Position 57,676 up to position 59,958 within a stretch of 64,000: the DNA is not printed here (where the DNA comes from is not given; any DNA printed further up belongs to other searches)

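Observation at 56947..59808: SAMHD1-like HD dNTPase coupled to an ImmA/IrrE metallopeptidase: candidate uncharacterised two-gene defence module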

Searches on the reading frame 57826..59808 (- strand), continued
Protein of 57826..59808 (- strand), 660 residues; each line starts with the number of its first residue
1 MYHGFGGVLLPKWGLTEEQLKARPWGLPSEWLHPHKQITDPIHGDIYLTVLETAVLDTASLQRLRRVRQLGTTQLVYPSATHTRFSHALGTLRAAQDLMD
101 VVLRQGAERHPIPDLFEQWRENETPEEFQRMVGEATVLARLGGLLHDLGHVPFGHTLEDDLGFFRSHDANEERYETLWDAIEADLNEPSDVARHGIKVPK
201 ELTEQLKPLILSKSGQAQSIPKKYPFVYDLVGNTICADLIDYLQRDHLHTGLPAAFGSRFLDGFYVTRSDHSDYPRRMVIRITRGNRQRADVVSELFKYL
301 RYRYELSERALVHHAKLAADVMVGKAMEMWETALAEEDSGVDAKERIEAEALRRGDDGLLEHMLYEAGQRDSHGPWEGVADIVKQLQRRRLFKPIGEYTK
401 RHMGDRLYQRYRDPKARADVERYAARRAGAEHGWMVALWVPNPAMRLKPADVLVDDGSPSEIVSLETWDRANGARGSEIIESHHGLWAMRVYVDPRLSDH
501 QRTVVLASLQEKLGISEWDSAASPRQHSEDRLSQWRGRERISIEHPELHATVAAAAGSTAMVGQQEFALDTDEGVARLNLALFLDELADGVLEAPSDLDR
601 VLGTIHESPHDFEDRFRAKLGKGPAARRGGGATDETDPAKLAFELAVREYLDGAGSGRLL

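Call 80: search_protein_families(library=pfam, alignment_id=A4, max_evalue=0.001)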
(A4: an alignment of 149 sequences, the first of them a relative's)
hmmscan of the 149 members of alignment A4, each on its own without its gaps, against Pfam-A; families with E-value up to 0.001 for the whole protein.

A. member 1, L168:9373-9684:+ (103 aa): 1 family
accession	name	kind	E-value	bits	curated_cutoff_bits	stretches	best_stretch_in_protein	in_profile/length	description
PF13560.12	HTH_31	-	9.4e-06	26.3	27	1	10-59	3-53/64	Helix-turn-helix domain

B. families by the number of members that match (of 149 scanned): 26 families (the first 25 are shown)
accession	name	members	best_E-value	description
PF13560.12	HTH_31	3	3.5e-07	Helix-turn-helix domain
PF01844.29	HNH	2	5.2e-17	HNH endonuclease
PF14279.12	HNH_5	2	1.2e-16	HNH endonuclease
PF01381.28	HTH_3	2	7.8e-09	Helix-turn-helix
PF13395.12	HNH_4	2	0.00018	HNH endonuclease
PF10083.14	DUF2321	1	2.5e-54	Uncharacterized protein conserved in bacteria (DUF2321)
PF05014.21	Nuc_deoxyrib_tr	1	2e-16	Nucleoside 2-deoxyribosyltransferase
PF12802.13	MarR_2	1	2.5e-08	MarR family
PF08279.18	HTH_11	1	3.4e-08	HTH domain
PF13412.12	HTH_24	1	6.3e-08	Winged helix-turn-helix DNA-binding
PF13545.12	HTH_Crp_2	1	3.6e-07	Crp-like helix-turn-helix domain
PF01022.26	HTH_5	1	3e-06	Bacterial regulatory protein, arsR family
PF01047.28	MarR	1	4e-06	MarR family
PF13175.12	AAA_15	1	4.3e-06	AAA ATPase domain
PF09722.15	Xre_MbcA_ParS_C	1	4.8e-06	Antitoxin Xre/MbcA/ParS C-terminal toxin-binding domain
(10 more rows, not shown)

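Call 85: search_protein_representatives(alignment_id=A2)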
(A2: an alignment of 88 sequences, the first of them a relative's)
Query: 88 sequences, 621 profile positions. Proteins with E-value up to 0.001 (for the whole library): 15427; up to 1e-10: 10709; up to 1e-30: 1020. The best 150 are listed.
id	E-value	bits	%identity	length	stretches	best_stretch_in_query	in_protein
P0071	4.3e-251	851.3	-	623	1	1-590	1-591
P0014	2.2e-247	839.0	-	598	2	1-327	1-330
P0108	7.5e-238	807.6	-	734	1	1-595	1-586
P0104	3.9e-237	805.2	-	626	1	1-596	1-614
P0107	6.7e-236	801.1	-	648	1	1-600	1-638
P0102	8.2e-233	790.9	-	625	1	1-597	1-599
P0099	5.4e-232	788.2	-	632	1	1-602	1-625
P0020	9.3e-232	787.4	-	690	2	1-326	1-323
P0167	1.1e-228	777.3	-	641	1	1-601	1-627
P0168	8.1e-227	771.1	-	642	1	1-595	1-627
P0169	2.2e-223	759.8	-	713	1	1-576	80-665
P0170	6.8e-223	758.2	-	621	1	1-595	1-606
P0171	2.4e-222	756.4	-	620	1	1-598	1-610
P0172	2.5e-220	749.7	-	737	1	1-595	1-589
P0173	3.5e-220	749.2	-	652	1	1-568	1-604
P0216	1.3e-171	588.7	-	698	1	3-542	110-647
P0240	1.2e-115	404.0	-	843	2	3-326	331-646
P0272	5.1e-85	302.7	-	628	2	28-315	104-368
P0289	1.6e-81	291.2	-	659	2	21-314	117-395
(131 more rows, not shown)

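Call 86: search_protein_families(library=pfam, proteins=[P0240, P0216, P0289, P0169, P0272], max_evalue=0.001)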
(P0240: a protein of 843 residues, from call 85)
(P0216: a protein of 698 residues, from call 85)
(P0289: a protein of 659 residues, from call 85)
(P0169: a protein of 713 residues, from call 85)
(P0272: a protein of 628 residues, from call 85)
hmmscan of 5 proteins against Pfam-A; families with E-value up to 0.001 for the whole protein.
P0240 (843 aa): 1 family
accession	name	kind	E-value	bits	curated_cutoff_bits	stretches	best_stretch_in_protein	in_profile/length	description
PF19276.4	HD_assoc_2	-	2.1e-08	34.3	23.1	1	617-801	41-213/222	HD associated region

P0216 (698 aa): 2 families
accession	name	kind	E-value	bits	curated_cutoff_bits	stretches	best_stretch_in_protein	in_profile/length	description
PF19276.4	HD_assoc_2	-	0.00011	22.1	23.1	1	486-633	74-211/222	HD associated region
PF01966.28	HD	-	0.00035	21.3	22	0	232-306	22-90/116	HD domain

P0289 (659 aa): 2 families
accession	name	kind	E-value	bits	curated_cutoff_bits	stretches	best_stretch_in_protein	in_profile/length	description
PF19276.4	HD_assoc_2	-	4.2e-13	49.7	23.1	1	367-565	30-199/222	HD associated region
PF01966.28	HD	-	3.7e-05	24.4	22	1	171-241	1-58/116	HD domain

P0169 (713 aa): 0 families

P0272 (628 aa): 3 families
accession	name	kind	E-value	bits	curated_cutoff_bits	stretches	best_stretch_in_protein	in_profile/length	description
PF19276.4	HD_assoc_2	-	6.4e-07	29.5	23.1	1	343-532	34-195/222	HD associated region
PF01966.28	HD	-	1.1e-06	29.4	22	1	151-221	1-66/116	HD domain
PF01381.28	HTH_3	-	0.00017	22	23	1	13-61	6-51/55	Helix-turn-helix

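Call 88: find_encoding_contigs(protein=P0272, flank=6000, max_places=2)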
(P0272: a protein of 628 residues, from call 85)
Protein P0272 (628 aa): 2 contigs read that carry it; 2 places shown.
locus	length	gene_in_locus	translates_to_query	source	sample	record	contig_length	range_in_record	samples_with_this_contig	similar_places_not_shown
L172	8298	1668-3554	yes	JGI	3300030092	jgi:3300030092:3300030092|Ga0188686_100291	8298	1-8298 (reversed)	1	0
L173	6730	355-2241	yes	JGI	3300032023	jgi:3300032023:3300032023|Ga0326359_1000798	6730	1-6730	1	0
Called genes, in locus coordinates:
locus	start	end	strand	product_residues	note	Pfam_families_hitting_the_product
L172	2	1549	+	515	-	?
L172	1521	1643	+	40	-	-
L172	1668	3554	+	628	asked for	PF01966:HD (weak), PF19276:HD_assoc_2 (weak)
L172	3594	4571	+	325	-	PF06114:Peptidase_M78 (weak)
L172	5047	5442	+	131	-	PF02075:RuvC (weak)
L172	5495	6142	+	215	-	PF27258:NspV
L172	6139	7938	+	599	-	-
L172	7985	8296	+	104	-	?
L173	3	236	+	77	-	?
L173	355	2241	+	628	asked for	PF01966:HD (weak), PF19276:HD_assoc_2 (weak)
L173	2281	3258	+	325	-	PF06114:Peptidase_M78 (weak)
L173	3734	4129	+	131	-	PF02075:RuvC (weak)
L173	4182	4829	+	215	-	PF27258:NspV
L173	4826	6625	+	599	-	-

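Call 91: search_protein_families(library=pfam, proteins=[L172:3594-4571:+], max_evalue=1)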
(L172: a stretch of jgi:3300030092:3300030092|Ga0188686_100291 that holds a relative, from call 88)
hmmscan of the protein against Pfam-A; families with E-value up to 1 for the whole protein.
L172:3594-4571:+ (325 aa): 1 family
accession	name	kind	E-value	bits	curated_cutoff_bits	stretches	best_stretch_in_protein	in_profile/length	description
PF06114.19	Peptidase_M78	-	2.9e-07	30.7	22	1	76-195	30-121/123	IrrE N-terminal-like domain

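Call 95: search_protein_families(library=pfam, proteins=[L095:2537-3385:-, L095:2561-3868:+, L095:2144-2536:-, L171:9037-9594:-, L171:9322-9915:+, L087:931-1836:+, L170:11865-12725:-, L168:11750-12565:+], max_evalue=0.01)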
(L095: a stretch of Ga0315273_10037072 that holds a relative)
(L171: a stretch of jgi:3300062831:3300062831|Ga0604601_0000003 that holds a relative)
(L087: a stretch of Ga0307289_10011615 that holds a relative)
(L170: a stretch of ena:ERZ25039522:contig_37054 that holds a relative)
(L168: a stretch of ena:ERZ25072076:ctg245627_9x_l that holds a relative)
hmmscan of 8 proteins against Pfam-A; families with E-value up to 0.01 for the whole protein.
L095:2537-3385:- (282 aa): 0 families

L095:2561-3868:+ (435 aa): 2 families
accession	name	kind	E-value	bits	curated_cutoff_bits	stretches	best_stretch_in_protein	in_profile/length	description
PF07690.21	MFS_1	-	7.5e-40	137.3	33.4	1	27-389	3-345/347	Major Facilitator Superfamily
PF03137.26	OATP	-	0.00016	20.5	25.8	1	183-330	216-378/545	Organic Anion Transporter Polypeptide (OATP) family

L095:2144-2536:- (130 aa): 0 families

L171:9037-9594:- (185 aa): 4 families
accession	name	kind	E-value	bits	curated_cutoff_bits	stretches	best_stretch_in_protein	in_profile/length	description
PF13560.12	HTH_31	-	7.8e-11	42.6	27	1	95-149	1-56/64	Helix-turn-helix domain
PF01381.28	HTH_3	-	1.4e-07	31.9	23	1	103-149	4-50/55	Helix-turn-helix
PF12844.13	HTH_19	-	2.3e-05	24.6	30.2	1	97-137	1-41/64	Helix-turn-helix domain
PF13413.12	HTH_25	-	0.0031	17.7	24.6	1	101-133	3-35/62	Helix-turn-helix domain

L171:9322-9915:+ (198 aa): 0 families

L087:931-1836:+ (302 aa): 1 family
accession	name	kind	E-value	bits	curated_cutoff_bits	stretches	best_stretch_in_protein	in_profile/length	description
PF06114.19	Peptidase_M78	-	3.6e-05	24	22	1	233-279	43-91/123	IrrE N-terminal-like domain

L170:11865-12725:- (286 aa): 1 family
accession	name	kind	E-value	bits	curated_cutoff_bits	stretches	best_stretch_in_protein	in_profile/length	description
PF06114.19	Peptidase_M78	-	0.00063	20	22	1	108-189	35-119/123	IrrE N-terminal-like domain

L168:11750-12565:+ (271 aa): 1 family
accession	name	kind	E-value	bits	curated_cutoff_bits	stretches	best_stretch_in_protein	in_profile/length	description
PF06114.19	Peptidase_M78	-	0.0014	18.9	22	1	98-181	37-123/123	IrrE N-terminal-like domain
